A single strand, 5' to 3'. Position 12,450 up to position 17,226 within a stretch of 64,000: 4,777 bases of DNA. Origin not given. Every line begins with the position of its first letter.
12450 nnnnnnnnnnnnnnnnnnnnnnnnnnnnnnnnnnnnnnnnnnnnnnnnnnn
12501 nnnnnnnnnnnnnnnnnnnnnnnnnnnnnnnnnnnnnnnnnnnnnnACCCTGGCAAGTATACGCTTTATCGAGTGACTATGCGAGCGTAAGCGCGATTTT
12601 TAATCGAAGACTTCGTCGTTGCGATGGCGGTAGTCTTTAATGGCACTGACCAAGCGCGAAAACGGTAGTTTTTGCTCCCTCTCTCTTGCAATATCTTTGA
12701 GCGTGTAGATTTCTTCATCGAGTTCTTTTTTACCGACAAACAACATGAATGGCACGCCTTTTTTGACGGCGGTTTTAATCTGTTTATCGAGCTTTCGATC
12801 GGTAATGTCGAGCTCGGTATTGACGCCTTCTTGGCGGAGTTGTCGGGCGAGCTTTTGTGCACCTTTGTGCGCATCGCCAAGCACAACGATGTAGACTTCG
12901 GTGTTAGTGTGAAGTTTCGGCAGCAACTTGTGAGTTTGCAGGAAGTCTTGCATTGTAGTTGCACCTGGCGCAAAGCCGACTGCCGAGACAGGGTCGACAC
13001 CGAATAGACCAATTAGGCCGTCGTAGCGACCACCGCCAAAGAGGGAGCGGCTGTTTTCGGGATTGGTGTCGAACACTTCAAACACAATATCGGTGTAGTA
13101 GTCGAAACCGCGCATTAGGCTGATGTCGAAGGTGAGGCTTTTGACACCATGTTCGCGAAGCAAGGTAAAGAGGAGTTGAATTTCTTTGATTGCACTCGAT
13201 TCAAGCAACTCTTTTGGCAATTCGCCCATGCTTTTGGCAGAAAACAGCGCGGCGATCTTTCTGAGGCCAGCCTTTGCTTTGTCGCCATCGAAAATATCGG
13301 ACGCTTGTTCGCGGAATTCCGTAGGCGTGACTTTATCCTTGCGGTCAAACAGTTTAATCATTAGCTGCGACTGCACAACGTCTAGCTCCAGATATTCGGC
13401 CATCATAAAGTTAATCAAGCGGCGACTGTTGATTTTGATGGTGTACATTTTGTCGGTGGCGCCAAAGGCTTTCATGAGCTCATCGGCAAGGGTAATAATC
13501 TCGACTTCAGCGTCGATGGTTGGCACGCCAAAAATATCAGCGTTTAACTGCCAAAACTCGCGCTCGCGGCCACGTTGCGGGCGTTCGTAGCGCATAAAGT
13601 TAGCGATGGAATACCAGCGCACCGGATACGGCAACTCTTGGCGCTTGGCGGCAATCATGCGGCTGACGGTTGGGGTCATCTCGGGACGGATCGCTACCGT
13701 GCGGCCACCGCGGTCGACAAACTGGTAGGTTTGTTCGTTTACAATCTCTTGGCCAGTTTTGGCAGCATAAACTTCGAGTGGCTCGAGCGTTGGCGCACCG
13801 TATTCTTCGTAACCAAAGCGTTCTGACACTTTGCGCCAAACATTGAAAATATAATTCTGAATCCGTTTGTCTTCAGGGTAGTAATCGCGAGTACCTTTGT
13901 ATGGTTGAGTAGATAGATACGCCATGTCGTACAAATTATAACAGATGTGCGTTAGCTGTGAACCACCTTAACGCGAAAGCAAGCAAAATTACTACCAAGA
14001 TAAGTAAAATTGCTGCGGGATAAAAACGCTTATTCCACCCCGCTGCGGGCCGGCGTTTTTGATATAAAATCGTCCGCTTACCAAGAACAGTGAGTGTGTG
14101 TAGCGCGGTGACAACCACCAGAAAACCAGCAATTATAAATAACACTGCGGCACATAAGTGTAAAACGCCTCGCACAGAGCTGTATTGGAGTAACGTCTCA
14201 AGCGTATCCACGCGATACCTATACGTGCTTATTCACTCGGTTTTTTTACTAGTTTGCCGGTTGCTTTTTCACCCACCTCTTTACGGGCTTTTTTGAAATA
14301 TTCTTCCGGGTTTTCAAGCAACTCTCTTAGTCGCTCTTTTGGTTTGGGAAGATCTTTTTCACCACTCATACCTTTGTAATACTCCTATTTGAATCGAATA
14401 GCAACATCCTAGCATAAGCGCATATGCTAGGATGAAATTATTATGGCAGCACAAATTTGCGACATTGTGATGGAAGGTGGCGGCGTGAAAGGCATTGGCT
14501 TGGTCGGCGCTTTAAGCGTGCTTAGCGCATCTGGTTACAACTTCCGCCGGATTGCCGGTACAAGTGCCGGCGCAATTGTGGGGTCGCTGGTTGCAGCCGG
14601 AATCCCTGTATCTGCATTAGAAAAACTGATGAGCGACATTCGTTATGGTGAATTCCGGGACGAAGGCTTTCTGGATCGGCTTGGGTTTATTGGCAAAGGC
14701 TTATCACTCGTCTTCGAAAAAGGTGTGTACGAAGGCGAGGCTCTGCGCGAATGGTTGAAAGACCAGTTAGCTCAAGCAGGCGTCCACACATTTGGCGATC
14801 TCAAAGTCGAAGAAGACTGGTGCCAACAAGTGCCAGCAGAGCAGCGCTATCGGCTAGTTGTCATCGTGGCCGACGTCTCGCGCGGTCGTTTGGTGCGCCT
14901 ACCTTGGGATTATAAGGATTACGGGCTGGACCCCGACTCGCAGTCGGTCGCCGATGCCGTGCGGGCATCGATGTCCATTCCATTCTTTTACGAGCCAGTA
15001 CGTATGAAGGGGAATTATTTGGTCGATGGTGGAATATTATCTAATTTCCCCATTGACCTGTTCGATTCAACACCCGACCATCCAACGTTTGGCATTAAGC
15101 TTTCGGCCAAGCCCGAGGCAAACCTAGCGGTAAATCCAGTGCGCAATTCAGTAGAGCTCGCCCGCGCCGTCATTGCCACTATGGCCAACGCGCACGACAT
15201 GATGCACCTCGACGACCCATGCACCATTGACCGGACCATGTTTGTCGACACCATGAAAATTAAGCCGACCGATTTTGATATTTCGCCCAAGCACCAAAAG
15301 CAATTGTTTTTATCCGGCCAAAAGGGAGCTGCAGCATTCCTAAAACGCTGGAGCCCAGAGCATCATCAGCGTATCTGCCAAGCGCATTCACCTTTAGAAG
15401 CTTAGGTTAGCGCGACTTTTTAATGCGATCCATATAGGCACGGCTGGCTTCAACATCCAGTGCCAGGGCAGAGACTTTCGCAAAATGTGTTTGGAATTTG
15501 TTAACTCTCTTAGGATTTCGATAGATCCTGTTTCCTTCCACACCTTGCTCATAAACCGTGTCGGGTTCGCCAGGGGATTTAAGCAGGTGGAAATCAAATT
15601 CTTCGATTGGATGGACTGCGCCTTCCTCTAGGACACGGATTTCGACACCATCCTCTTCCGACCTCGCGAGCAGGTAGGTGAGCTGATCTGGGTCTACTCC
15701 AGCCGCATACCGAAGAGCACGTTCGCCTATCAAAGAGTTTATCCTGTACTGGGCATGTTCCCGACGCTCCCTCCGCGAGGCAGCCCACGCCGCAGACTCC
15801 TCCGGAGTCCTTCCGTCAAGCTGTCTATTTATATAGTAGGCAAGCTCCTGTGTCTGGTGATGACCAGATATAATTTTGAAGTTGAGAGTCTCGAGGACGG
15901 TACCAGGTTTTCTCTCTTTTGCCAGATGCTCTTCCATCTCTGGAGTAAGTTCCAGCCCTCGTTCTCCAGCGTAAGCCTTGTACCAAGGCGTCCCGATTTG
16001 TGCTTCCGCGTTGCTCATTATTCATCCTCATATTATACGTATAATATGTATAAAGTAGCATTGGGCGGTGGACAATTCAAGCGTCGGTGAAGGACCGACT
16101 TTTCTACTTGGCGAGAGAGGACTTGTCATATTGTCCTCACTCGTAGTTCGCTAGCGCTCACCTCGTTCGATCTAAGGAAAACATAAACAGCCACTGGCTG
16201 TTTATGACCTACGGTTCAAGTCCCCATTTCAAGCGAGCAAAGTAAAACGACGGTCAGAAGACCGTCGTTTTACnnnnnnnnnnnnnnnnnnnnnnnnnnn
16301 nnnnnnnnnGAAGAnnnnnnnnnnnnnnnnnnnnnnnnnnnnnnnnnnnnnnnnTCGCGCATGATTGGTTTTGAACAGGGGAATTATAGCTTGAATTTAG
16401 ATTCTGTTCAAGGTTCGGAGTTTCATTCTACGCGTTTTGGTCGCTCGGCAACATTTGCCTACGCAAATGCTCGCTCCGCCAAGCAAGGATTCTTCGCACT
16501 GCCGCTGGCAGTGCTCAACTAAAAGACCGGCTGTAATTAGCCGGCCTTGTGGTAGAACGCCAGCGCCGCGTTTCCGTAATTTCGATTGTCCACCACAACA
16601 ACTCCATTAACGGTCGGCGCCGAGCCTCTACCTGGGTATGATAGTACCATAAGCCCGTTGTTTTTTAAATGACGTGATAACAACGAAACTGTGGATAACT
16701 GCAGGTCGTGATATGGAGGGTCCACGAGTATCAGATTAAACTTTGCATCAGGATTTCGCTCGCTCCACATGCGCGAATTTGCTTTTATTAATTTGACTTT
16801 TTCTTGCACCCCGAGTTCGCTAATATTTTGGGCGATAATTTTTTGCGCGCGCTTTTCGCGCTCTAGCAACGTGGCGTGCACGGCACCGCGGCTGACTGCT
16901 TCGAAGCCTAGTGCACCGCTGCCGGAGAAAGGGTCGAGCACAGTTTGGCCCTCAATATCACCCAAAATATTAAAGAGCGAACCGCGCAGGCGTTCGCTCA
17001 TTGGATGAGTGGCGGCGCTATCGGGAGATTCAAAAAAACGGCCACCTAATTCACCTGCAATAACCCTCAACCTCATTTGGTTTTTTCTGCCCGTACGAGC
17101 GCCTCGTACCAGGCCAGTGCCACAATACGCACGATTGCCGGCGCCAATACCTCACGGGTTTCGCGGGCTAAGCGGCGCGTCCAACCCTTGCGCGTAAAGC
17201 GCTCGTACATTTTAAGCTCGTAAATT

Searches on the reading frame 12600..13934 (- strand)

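Call 9: search_protein_families(library=pfam, proteins=[window:12600-13934:-])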
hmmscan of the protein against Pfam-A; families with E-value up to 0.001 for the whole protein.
window:12600-13934:- (444 aa): 3 families
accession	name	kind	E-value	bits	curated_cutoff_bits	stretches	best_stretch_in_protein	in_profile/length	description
PF13393.11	tRNA-synt_His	-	4.6e-44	151.3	25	1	14-322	1-302/308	Histidyl-tRNA synthetase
PF03129.25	HGTP_anticodon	-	7.6e-19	68.1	21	1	346-434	1-93/94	Anticodon binding domain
PF00587.30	tRNA-synt_2b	-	4.7e-09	37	29.3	1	70-289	1-122/179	tRNA synthetase class II core domain (G, H, P, S and T)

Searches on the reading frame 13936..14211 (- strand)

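Call 9: search_protein_families(library=pfam, proteins=[window:13936-14211:-])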
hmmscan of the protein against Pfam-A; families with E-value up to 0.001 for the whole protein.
window:13936-14211:- (91 aa): 1 family
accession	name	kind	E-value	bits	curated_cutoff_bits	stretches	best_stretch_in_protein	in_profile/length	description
PF06197.19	DUF998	-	0.00059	20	30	1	8-81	95-156/184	Protein of unknown function (DUF998)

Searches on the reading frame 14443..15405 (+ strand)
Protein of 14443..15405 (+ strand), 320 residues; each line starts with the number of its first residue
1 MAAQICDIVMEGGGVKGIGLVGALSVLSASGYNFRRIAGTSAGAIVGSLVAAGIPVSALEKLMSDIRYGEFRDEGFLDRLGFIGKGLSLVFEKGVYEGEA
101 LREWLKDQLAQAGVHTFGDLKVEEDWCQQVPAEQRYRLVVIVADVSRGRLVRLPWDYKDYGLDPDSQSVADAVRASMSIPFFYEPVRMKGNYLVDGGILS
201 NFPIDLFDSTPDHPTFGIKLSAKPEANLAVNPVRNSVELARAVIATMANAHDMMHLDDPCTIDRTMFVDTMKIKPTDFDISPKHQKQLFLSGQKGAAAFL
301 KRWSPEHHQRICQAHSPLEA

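Call 9: search_protein_families(library=pfam, proteins=[window:14443-15405:+])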
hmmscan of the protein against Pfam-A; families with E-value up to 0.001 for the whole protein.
window:14443-15405:+ (320 aa): 1 family
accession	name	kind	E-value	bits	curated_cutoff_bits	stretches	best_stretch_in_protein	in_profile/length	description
PF01734.28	Patatin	-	2.1e-37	129.6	27.7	1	8-207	1-190/191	Patatin-like phospholipase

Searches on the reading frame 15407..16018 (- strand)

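Call 47: search_protein_families(library=pfam, proteins=[window:15407-16018:-], max_evalue=0.00001)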
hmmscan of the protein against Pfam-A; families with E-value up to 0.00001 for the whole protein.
window:15407-16018:- (203 aa): 1 family
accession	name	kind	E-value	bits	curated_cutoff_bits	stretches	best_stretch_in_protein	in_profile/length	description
PF19054.6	DUF5753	-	5.7e-20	72.2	23.4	1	42-196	14-176/178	Domain of unknown function (DUF5753)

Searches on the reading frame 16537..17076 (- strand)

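Call 47: search_protein_families(library=pfam, proteins=[window:16537-17076:-], max_evalue=0.00001)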
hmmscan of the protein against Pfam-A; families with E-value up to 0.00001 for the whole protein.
window:16537-17076:- (179 aa): 3 families
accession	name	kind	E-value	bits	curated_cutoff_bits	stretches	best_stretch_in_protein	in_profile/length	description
PF03602.21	Cons_hypoth95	-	5.7e-42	143.9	24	1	3-175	1-181/182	Conserved hypothetical protein 95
PF01170.24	UPF0020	-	8e-07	29.4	22.3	0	25-102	11-113/197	RMKL-like, methyltransferase domain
PF05175.20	MTS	-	1.1e-06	28.8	23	1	37-135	26-121/170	Methyltransferase small domain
